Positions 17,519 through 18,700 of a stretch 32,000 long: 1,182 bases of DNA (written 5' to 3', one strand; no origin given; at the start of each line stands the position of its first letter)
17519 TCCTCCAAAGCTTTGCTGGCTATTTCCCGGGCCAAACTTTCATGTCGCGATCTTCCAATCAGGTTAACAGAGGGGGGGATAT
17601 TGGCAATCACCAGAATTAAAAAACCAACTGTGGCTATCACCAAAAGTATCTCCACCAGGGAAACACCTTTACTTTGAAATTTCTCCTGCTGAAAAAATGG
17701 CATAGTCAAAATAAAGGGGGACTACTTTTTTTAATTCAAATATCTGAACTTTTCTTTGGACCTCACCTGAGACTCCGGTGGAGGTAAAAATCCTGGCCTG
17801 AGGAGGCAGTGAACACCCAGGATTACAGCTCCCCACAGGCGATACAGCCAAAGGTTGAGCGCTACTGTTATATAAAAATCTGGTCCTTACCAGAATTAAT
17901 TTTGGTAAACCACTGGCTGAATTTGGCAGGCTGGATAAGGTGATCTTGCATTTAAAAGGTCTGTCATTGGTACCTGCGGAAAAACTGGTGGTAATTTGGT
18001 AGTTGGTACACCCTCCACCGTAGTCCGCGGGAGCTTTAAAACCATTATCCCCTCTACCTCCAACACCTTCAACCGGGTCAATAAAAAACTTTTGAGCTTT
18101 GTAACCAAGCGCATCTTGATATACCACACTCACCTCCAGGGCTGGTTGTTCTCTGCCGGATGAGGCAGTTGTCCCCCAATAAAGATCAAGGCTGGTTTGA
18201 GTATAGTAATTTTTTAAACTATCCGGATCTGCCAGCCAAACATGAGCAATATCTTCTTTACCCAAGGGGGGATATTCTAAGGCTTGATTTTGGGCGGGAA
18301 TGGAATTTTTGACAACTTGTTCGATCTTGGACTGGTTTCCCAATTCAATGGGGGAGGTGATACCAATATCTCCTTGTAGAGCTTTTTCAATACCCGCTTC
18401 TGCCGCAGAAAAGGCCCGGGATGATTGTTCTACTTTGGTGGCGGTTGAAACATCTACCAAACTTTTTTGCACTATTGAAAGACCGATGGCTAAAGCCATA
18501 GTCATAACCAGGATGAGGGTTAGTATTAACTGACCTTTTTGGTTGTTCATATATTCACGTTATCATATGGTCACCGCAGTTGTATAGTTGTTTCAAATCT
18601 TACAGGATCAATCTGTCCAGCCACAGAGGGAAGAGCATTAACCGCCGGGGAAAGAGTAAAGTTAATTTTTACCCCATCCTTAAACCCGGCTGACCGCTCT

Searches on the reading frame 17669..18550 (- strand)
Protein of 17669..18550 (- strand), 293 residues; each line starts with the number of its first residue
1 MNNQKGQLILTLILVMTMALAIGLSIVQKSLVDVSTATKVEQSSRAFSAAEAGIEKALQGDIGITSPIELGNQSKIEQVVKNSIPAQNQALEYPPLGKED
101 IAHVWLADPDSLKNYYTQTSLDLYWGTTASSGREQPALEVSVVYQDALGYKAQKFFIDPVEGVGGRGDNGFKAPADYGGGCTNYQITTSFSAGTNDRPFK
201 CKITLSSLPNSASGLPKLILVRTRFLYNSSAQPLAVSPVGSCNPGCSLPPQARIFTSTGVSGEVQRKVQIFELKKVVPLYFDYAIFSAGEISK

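Call 45: search_protein_families(library=pfam, proteins=[window:17669-18550:-], max_evalue=0.001)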
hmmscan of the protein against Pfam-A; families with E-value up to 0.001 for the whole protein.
window:17669-18550:- (293 aa): 0 families

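Call 54: search_protein_families(library=pfam, proteins=[window:17669-18550:-], max_evalue=0.01)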
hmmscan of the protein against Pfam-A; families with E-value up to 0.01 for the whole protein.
window:17669-18550:- (293 aa): 1 family
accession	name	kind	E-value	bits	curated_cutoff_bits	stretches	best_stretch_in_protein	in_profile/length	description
PF14341.11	PilX_N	-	0.0018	18.7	25.5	1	8-55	5-51/51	PilX N-terminal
